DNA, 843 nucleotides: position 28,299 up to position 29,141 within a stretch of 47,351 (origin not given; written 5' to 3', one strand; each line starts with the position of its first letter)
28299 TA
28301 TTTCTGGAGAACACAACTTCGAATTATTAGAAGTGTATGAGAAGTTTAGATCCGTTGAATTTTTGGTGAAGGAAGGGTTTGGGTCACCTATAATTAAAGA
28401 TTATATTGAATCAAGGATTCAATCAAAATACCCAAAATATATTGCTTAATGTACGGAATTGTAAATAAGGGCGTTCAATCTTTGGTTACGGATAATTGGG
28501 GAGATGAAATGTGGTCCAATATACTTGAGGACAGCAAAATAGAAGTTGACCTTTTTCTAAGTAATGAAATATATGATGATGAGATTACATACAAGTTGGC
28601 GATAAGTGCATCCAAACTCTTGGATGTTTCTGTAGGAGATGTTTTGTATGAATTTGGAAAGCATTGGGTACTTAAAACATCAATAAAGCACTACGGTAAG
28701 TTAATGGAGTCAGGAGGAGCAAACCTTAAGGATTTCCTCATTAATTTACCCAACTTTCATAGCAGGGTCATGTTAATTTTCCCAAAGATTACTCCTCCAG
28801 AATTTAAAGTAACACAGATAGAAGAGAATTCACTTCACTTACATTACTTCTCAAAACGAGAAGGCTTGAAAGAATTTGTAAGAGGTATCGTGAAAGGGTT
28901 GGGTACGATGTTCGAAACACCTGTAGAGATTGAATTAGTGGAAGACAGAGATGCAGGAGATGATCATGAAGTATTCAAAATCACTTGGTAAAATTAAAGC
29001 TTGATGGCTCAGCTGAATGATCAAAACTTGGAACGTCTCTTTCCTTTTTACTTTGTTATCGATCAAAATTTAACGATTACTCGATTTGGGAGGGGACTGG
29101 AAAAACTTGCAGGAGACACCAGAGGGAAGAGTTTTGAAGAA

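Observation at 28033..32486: sGC-like H-NOX heme sensor plus HNOBA-containing hybrid histidine kinase embedded in a Bacteroidota EPS locus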

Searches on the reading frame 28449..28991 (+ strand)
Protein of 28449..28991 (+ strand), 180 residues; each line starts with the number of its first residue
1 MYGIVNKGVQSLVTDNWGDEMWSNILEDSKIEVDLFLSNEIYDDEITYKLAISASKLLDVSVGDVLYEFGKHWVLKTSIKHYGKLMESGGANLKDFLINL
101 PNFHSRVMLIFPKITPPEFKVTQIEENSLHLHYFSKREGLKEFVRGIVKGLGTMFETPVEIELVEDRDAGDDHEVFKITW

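Call 3: search_protein_families(library=pfam, proteins=[window:28449-28991:+], max_evalue=0.01)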
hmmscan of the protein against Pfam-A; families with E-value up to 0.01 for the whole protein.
window:28449-28991:+ (180 aa): 1 family
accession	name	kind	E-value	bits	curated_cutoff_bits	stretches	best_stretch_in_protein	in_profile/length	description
PF07700.20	HNOB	-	7.6e-48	162.9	25.5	1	2-162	1-162/163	Haem-NO-binding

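Call 4: search_protein_families(library=ncbifam, proteins=[window:28449-28991:+], max_evalue=0.01)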
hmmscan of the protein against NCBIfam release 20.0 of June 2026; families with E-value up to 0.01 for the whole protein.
window:28449-28991:+ (180 aa): 0 families

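Call 9: search_solved_structures(query=window:28449-28991:+, max_evalue=0.001, show_alignments=5)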
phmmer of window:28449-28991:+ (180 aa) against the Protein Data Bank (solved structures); distinct sequences matched with E-value up to 0.001: 25.
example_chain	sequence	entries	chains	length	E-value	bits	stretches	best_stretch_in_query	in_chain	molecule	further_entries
4iah_A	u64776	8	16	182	4.2e-42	147.4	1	1-179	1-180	Alr2278 protein | H-NOX domain protein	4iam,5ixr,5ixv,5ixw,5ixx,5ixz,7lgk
4iae_A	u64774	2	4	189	4.8e-42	147.2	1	1-179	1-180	Alr2278 protein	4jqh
2o09_A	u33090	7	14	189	1.3e-41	145.8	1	1-179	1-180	Alr2278 protein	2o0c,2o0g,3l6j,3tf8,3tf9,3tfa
6mx5_A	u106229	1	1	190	1.3e-41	145.8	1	1-179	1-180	Alr2278 protein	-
3tfd_A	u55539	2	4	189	4.6e-41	144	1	1-179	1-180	Alr2278 protein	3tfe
3tff_A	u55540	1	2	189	8.6e-41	143.1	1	1-179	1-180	Alr2278 protein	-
6dxi_A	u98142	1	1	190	2.3e-40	141.7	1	1-179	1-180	H-NOX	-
3tfg_A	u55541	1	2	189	3.1e-40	141.3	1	1-179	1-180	Alr2278 protein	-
5mnw_A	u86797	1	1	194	1.3e-31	113.3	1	1-178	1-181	Guanylate cyclase soluble subunit beta-1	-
6jt0_B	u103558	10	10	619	2e-30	109.4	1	1-178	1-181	Guanylate cyclase soluble subunit beta-1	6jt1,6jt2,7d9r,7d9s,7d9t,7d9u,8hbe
6pas_B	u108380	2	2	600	1.2e-25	93.8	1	1-179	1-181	Soluble guanylyl cyclase beta-1 subunit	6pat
9oxn_B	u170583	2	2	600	1.7e-25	93.3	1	1-179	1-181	Guanylate cyclase soluble subunit beta-1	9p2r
6ocv_A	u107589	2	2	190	7.5e-11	45.5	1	1-179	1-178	Heme NO binding domain protein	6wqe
6bde_A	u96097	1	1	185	1.1e-06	32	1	2-171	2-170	2,4-dihydroxyhept-2-ene-1,7-dioic acid aldolase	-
1u4h_A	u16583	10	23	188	3.1e-06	30.5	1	14-167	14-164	Heme-based Methyl-accepting Chemotaxis Protein | Methyl-accepting chemotaxis protein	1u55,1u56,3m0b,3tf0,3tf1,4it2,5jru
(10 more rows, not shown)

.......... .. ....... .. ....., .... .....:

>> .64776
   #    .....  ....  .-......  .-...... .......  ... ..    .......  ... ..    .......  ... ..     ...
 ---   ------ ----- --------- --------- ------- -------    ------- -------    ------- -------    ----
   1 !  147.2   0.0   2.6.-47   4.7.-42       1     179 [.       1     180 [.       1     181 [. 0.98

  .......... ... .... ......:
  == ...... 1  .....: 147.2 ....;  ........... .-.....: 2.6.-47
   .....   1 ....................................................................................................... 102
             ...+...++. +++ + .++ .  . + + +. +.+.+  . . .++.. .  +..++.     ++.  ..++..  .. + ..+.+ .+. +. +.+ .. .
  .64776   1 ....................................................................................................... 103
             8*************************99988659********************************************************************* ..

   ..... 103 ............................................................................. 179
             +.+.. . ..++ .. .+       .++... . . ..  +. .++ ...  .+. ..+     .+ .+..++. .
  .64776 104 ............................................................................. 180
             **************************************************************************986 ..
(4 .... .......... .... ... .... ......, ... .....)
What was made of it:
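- On H-NOX (HNOB, PF07700): E=4e-42 to Nostoc H-NOX structures (call 9).
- Checked: Best solved relatives: Nostoc Alr2278 H-NOX (E=4e-42, residues 1-179) and sGC beta1 (E=1e-31) (call 9).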

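Call 11: find_homologous_proteins(query=window:28449-28991:+, max_evalue=1e-10)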
Query window:28449-28991:+ (180 aa): 1585 proteins with E <= 1e-10 among 1630 candidates; the best 120 are listed.
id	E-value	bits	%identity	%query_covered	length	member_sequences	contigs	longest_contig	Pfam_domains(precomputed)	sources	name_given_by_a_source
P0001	1.5e-115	401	100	100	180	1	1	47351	PF07700.21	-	-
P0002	3.7e-77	276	67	100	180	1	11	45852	PF07700.21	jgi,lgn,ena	-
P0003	7.1e-77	275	67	100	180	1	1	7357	PF07700.21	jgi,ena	-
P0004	8.3e-77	275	67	100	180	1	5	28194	PF07700.21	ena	-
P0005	1.2e-76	275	67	100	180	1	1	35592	PF07700.21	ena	-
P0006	1.4e-76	274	66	100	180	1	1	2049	PF07700.21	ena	-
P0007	2.8e-76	273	66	100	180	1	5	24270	PF07700.21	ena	-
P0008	3.9e-76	273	66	100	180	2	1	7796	PF07700.21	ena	-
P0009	7.3e-76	272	66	100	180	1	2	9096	PF07700.21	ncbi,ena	ncbi:MAG: heme NO-binding domain-containing protein [Bacteroidota bacterium]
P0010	7.6e-76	272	66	100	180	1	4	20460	PF07700.21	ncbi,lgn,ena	-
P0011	4.2e-73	263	62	100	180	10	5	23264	PF07700.21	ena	-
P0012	5.0e-73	263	64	100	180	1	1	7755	PF07700.21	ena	-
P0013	5.4e-73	263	61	100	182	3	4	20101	PF07700.21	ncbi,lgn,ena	-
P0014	6.0e-73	263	63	100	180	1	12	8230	PF07700.21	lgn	-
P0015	6.4e-73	263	63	100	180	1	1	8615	PF07700.21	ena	-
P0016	9.2e-73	262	62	100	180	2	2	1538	PF07700.21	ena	-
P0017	9.6e-73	262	64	100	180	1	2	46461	PF07700.21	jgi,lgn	jgi:hypothetical protein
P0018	1.3e-72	262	62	100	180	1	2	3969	PF07700.21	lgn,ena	-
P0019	1.3e-72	262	62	100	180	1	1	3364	PF07700.21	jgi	jgi:hypothetical protein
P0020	1.4e-72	261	61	100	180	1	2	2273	PF07700.21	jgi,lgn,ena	-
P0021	2.5e-72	261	63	100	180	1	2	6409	PF07700.21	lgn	-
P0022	2.9e-72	260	59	100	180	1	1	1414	PF07700.21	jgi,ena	-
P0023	3.4e-72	260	61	100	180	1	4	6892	PF07700.21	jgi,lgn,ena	-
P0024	3.8e-72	260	59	100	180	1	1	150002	PF07700.21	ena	-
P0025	4.3e-72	260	61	100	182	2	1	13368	PF07700.21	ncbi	-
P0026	4.4e-72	260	62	100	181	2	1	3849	PF07700.21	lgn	-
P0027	4.5e-72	260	61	100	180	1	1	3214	PF07700.21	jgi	jgi:hypothetical protein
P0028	4.9e-72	260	59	100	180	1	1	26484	PF07700.21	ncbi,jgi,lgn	jgi:hypothetical protein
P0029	6.2e-72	259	62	100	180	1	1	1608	PF07700.21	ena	-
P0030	7.2e-72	259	61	100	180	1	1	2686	PF07700.21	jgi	jgi:hypothetical protein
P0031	7.3e-72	259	60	100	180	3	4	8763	PF07700.21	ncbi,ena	-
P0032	7.4e-72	259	61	100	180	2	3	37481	PF07700.21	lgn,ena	-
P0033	8.2e-72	259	60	100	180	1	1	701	PF07700.21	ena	-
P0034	9.2e-72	259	62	100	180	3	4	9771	PF07700.21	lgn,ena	-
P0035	9.5e-72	259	60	100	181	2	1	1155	PF07700.21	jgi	jgi:hypothetical protein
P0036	9.6e-72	259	63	100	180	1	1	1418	PF07700.21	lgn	-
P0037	1.0e-71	259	62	100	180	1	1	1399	PF07700.21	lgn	-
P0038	1.0e-71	259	59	100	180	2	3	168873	PF07700.21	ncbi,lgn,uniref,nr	ncbi:heme NO-binding domain-containing protein [Flavobacterium sp.]|uniref:heme NO-binding domain-co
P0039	1.1e-71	258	65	96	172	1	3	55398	PF07700.21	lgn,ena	-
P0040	1.2e-71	258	65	96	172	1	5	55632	PF07700.21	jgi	-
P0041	1.2e-71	258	60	100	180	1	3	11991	PF07700.21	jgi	jgi:hypothetical protein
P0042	1.3e-71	258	62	100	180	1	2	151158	PF07700.21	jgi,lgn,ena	jgi:hypothetical protein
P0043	1.3e-71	258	60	100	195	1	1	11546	PF07700.21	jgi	jgi:hypothetical protein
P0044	1.3e-71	258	62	100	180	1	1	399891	PF07700.21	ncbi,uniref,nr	ncbi:heme NO-binding domain-containing protein [Flavobacterium sp. SUN052]|uniref:heme NO-binding do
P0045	1.5e-71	258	60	100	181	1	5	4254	PF07700.21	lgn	-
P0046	1.5e-71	258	62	100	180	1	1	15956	PF07700.21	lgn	-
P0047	1.6e-71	258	59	100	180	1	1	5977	PF07700.21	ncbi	-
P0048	1.7e-71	258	63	100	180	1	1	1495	PF07700.21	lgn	-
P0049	1.8e-71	258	61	100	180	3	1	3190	PF07700.21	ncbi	-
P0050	1.9e-71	258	62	100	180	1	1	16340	PF07700.21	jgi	jgi:Haem-NO-binding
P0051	1.9e-71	258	62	100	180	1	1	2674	PF07700.21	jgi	jgi:hypothetical protein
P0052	2.1e-71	258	61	100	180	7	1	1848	PF07700.21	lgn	-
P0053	2.4e-71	257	61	100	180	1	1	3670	PF07700.21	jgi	jgi:hypothetical protein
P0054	2.4e-71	257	61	100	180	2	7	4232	PF07700.21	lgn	-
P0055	2.6e-71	257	63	100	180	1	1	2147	PF07700.21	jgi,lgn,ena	-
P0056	3.3e-71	257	60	100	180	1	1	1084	PF07700.21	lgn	-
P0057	3.9e-71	257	58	100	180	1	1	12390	PF07700.21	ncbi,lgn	-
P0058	4.0e-71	257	61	100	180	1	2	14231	PF07700.21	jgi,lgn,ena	-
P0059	4.1e-71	257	60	100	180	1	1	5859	PF07700.21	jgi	-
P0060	4.4e-71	257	62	100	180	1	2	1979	PF07700.21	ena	-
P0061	5.8e-71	256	57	100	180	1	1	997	PF07700.21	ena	-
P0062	6.0e-71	256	64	100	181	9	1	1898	PF07700.21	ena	-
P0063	6.1e-71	256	61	100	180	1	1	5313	PF07700.21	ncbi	-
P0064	6.1e-71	256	62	100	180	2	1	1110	PF07700.21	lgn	-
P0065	6.1e-71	256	63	100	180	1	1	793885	PF07700.21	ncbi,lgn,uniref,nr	ncbi:heme NO-binding domain-containing protein [Flavobacterium luteum]|uniref:Heme NO-binding protei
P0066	6.1e-71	256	62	100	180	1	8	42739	PF07700.21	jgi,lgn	jgi:hypothetical protein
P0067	6.1e-71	256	58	100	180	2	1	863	PF07700.21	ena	-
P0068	6.2e-71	256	62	100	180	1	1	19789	PF07700.21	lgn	-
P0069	6.4e-71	256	63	100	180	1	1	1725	PF07700.21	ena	-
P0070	6.7e-71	256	64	100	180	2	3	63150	PF07700.21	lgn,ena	-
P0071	7.4e-71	256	59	100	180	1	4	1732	PF07700.21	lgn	-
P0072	7.7e-71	256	62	100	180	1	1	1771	PF07700.21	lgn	-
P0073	8.2e-71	256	60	100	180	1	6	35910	PF07700.21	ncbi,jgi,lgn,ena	-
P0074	9.1e-71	256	62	100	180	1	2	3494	PF07700.21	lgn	-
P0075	9.2e-71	256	61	100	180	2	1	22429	PF07700.21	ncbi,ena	-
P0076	9.5e-71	255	62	100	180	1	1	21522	PF07700.21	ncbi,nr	ncbi:MAG: heme NO-binding protein [Flavobacterium sp.]|nr:heme NO-binding protein [Flavobacterium sp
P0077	1.0e-70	255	62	100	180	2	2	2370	PF07700.21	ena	-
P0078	1.1e-70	255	61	100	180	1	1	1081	PF07700.21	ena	-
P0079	1.1e-70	255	60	100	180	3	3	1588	PF07700.21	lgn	-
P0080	1.1e-70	255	62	100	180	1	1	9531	PF07700.21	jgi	jgi:hypothetical protein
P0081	1.1e-70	255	61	100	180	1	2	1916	PF07700.21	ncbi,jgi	jgi:hypothetical protein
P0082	1.1e-70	255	61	100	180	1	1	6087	PF07700.21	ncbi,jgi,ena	jgi:hypothetical protein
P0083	1.2e-70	255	62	100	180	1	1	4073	PF07700.21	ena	-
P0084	1.2e-70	255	62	100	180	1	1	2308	PF07700.21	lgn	-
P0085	1.3e-70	255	59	100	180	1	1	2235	PF07700.21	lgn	-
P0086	1.3e-70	255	60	100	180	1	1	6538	PF07700.21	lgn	-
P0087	1.5e-70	255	62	100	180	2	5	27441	PF07700.21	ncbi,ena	-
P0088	1.5e-70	255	59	100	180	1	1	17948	PF07700.21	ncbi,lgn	-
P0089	1.5e-70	255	61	100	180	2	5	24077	PF07700.21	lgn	-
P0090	1.6e-70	255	58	100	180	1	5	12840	PF07700.21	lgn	-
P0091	1.6e-70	255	59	100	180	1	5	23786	PF07700.21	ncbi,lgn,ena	-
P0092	1.8e-70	255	62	100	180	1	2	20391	PF07700.21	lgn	-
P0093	1.8e-70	255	60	100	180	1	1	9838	PF07700.21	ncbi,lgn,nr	ncbi:MAG: heme NO-binding protein [Bacteroidetes bacterium]|nr:MAG: heme NO-binding protein [Bactero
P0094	1.8e-70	255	63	100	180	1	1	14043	PF07700.21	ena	-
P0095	1.8e-70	255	61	100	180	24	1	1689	PF07700.21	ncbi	-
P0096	1.9e-70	254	61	100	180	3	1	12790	PF07700.21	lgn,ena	-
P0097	2.0e-70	254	61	100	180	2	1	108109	PF07700.21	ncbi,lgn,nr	ncbi:MAG: heme NO-binding domain-containing protein [Saprospiraceae bacterium]|nr:heme NO-binding do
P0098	2.2e-70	254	61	100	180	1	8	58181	PF07700.21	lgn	-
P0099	2.2e-70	254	63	100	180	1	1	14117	PF07700.21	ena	-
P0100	2.3e-70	254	61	100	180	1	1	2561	PF07700.21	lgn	-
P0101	2.4e-70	254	62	100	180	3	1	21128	PF07700.21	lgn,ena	-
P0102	2.5e-70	254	61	100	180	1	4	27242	PF07700.21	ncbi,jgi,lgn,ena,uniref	ncbi:heme NO-binding domain-containing protein [Flavobacterium sp.]|jgi:hypothetical protein|uniref:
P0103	2.6e-70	254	61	100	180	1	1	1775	PF07700.21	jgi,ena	jgi:hypothetical protein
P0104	2.8e-70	254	62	100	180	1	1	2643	PF07700.21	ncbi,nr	ncbi:MAG TPA: heme NO-binding domain-containing protein [Draconibacterium sp.]|nr:heme NO-binding do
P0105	3.2e-70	254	59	100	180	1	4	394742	PF07700.21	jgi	jgi:hypothetical protein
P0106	3.2e-70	254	60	100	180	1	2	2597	PF07700.21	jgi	jgi:Haem-NO-binding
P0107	3.2e-70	254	60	100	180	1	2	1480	PF07700.21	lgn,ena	-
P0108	3.2e-70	254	62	100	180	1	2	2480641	PF07700.21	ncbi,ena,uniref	ncbi:heme NO-binding domain-containing protein [Flavobacterium sp.]|uniref:heme NO-binding domain-co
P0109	3.3e-70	254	61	100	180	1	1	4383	PF07700.21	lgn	-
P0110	3.6e-70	254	60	100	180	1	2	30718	PF07700.21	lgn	-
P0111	3.8e-70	254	59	100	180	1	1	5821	PF07700.21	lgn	-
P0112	3.9e-70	254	61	100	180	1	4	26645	PF07700.21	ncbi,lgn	-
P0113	4.0e-70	253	61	100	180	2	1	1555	PF07700.21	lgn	-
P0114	4.1e-70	253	57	100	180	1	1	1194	PF07700.21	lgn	-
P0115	4.1e-70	253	59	100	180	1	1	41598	PF07700.21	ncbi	-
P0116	4.1e-70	253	61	100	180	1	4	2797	PF07700.21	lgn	-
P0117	4.2e-70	253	58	100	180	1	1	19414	PF07700.21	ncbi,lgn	-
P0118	4.2e-70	253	61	100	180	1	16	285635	PF07700.21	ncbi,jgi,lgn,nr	ncbi:MAG: heme NO-binding domain-containing protein [Flavobacteriales bacterium]|jgi:hypothetical pr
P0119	4.3e-70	253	59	100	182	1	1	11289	PF07700.21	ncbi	ncbi:MAG: heme NO-binding domain-containing protein [Bacteroidia bacterium]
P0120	4.4e-70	253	61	100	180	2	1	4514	PF07700.21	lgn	-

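Call 13: find_related_loci(query=A1, collection=genome_contigs, flank=10000)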
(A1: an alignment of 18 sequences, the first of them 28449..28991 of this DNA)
Query A1 (180 aa) in genome_contigs; peptide patterns used: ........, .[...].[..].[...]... (x = any residue, [..] = any of these).
385 stretches matched a pattern; 363 encode a relative of the query (tblastn E <= 1e-3); the best 80 are kept; 80 distinct loci.
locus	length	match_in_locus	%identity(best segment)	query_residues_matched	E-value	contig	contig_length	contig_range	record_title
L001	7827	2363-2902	66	1-180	5e-81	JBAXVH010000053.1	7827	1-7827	MAG: Bacteroidota bacterium isolate ELA682 MAG682_53, whole genome shotgun sequence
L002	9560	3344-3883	66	1-180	7e-81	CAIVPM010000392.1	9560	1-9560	MAG: uncultured Chitinophagaceae bacterium isolate Umea1_bin-0343 genome assembly, contig: bin-0343:392/511, whole genom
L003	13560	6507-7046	61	1-180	1e-78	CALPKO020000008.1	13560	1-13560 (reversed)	MAG: Bdellovibrio sp. ZAP7 isolate HRS-ES1-bin-470 genome assembly, contig: HRSG-E10-C1521, whole genome shotgun sequenc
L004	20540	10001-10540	62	1-180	2e-77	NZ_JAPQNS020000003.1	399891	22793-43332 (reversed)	Flavobacterium sp. SUN052 contig3, whole genome shotgun sequence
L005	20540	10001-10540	62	1-180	4e-77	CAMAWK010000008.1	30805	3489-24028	MAG: Flavobacterium psychrophilum isolate ME-09jul19-174 genome assembly, contig: ME-09jul19-C1597, whole genome shotgun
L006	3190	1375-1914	61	1-180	1e-77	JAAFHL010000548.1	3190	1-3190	MAG: Bacteroidetes bacterium isolate bin80.metabat.ball.221 WN_Bacteroidetes_1_scaffold_548, whole genome shotgun sequen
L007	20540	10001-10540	59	1-180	3e-77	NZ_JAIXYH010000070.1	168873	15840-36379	MAG: Flavobacterium sp. isolate D8_MAG_00001 pond_D8_MAG_00001_000000000024, whole genome shotgun sequence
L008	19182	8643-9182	63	1-180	7e-77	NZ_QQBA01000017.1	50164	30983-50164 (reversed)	Flavobacterium glaciei strain DSM 19728 Ga0244537_117, whole genome shotgun sequence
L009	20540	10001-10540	62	1-180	6e-77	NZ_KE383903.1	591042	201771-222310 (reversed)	Flavobacterium gelidilacus DSM 15343 G507DRAFT_scaffold00002.2, whole genome shotgun sequence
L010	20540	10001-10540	62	1-180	2e-76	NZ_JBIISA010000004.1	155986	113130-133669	MAG: Flavobacterium sp. isolate ME2003-11-11_3300044715_group2_bin15 Rohwer_bin837_scaffold_14_c1, whole genome shotgun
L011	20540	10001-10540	62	1-180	2e-76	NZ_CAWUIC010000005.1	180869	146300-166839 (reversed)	MAG: uncultured Flavobacterium sp. isolate SRR17458625_maxbin2_4_1705322976 ERZ21854034.23, whole genome shotgun sequenc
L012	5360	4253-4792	61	1-180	1e-76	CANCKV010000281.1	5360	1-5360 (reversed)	MAG: Chitinophagaceae bacterium isolate JR-MC-G-240519-18 genome assembly, contig: JR-MC-G-240519-C22762, whole genome s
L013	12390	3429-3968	58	1-180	2e-76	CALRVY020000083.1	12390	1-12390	MAG: Pseudanabaena sp. UWO311 isolate JJ-KV9-13-3-m1-bin300 genome assembly, contig: JJ-ZL85-90-C505, whole genome shotg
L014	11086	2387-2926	61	1-180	1e-76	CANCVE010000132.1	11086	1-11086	MAG: Chitinophagaceae bacterium isolate JR-MC-I-240519-158 genome assembly, contig: JR-MC-I-240519-C9800, whole genome s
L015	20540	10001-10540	63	1-180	1e-76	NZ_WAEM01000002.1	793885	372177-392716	Flavobacterium luteum strain NBRC 112527 NODE_2_length_793885_cov_75.072782, whole genome shotgun sequence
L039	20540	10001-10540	59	1-180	7e-75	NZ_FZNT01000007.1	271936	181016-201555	Lutibacter agarilyticus strain DSM 29150, whole genome shotgun sequence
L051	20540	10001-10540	60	1-180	3e-74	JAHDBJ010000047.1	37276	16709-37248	MAG: Saprospiraceae bacterium isolate MAG-108 RZ_3055, whole genome shotgun sequence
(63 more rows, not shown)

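Call 18: search_protein_families(library=pfam, proteins=[L051:517-2838:+, L051:2881-3603:+, L051:3624-4877:+, L051:6157-7374:+, L051:7400-8479:+, L051:8711-9988:+, L051:10643-13420:+, L051:13578-14006:+, L051:14026-14778:+, L051:14802-16955:+], max_evalue=0.0001)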
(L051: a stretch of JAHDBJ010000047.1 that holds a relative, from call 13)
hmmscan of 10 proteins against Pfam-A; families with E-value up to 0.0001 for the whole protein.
L051:517-2838:+ (773 aa): 2 families
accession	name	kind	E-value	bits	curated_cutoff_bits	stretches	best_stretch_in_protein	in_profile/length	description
PF02223.23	Thymidylate_kin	-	1.7e-06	28.3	27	0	572-729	2-143/185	Thymidylate kinase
PF01636.29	APH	-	8.8e-06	26.1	23.2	1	240-275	167-203/239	Phosphotransferase enzyme family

L051:2881-3603:+ (240 aa): 2 families
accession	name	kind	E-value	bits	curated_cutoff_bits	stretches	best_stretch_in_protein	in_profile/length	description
PF00132.30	Hexapep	-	1.4e-12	47.2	27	1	174-209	1-36/36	Bacterial transferase hexapeptide (six repeats)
PF14602.12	Hexapep_2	-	1.1e-09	38.3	27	1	175-209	2-34/34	Hexapeptide repeat of succinyl-transferase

L051:3624-4877:+ (417 aa): 3 families
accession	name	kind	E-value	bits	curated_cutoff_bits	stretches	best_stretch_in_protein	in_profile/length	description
PF00534.26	Glycos_transf_1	-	7.8e-34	117.1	26.4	1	219-382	12-171/172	Glycosyl transferases group 1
PF13692.12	Glyco_trans_1_4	-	1.5e-24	87.3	27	1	224-362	3-139/142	Glycosyl transferases group 1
PF20706.3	GT4-conflict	-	6.4e-15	55.5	26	1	217-392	193-380/385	Family 4 Glycosyltransferase in conflict systems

L051:6157-7374:+ (405 aa): 3 families
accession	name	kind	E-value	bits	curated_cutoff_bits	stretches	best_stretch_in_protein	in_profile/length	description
PF09314.17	DUF1972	-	4.8e-26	91.9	25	1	7-179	2-186/186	Domain of unknown function (DUF1972)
PF00534.26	Glycos_transf_1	-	9.6e-11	41.9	26.4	1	190-305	5-125/172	Glycosyl transferases group 1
PF13692.12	Glyco_trans_1_4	-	2e-05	25.3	27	1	204-317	6-122/142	Glycosyl transferases group 1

L051:7400-8479:+ (359 aa): 1 family
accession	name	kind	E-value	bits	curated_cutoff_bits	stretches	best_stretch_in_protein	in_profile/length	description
PF00953.26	Glycos_transf_4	-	1e-30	107.3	27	1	78-232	2-158/160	Glycosyl transferase family 4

L051:8711-9988:+ (425 aa): 5 families
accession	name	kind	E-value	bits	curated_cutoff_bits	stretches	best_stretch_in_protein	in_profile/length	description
PF00158.32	Sigma54_activat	-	8.7e-69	230.9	20.2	1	121-287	1-167/168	Sigma-54 interaction domain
PF14532.12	Sigma54_activ_2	-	2.9e-22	79.8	25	1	122-292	1-138/138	Sigma-54 interaction domain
PF25601.1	AAA_lid_14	-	1.4e-16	60.5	27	1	293-367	1-75/87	AAA+ ATPase lid domain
PF00072.30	Response_reg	-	1.5e-15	57.7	30.2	1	4-84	22-103/111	Response regulator receiver domain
PF07728.20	AAA_5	-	3.1e-05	24.4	22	1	146-261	3-121/139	AAA domain (dynein-related subfamily)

L051:10643-13420:+ (925 aa): 9 families
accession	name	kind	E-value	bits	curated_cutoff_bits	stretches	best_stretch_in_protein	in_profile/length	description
PF00072.30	Response_reg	-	2e-28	99.2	30.2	1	679-789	1-110/111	Response regulator receiver domain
PF02518.31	HATPase_c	-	1.9e-26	93.1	26.4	1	540-654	1-109/111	Histidine kinase-, DNA gyrase B-, and HSP90-like ATPase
PF07701.20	HNOBA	-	3.7e-24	85.9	23.4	2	8-80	3-76/216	Heme NO binding associated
PF13426.13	PAS_9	-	2.5e-19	69.9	27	2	306-407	3-103/103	PAS domain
PF00512.31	HisKA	-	6.4e-18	65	26.9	1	428-493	1-66/66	His Kinase A (phospho-acceptor) domain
PF00989.32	PAS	-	9.9e-16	58.2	22.6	1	294-405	1-113/113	PAS fold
PF13188.13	PAS_8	-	4.5e-12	45.9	21.8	1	294-344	1-51/65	PAS domain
PF08448.16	PAS_4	-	1.2e-11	45.2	23.1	1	301-409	2-109/110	PAS fold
PF01627.28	Hpt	-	1.4e-08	35.3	24.6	1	833-896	1-66/84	Hpt domain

L051:13578-14006:+ (142 aa): 1 family
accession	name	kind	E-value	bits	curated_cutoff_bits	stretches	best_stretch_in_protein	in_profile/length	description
PF00072.30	Response_reg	-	1.7e-22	80.1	30.2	1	9-116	1-108/111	Response regulator receiver domain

L051:14026-14778:+ (250 aa): 2 families
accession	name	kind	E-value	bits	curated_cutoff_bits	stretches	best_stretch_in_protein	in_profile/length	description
PF02563.21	Poly_export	-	1.7e-14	54.1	28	1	47-135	3-76/77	Polysaccharide biosynthesis/export protein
PF22461.2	SLBB_2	-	1.5e-07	31.8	27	1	139-217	2-78/79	SLBB domain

L051:14802-16955:+ (717 aa): 2 families
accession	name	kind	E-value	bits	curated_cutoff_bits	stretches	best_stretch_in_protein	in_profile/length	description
PF13807.11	GNVR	-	2.9e-10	40.4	27.7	1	429-503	6-79/82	G-rich domain on putative tyrosine kinase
PF02706.20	Wzz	-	5e-09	36.8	25.5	1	6-93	7-91/91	Chain length determinant protein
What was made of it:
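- In L051, EPS genes flank the sensor module on both sides (call 18).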
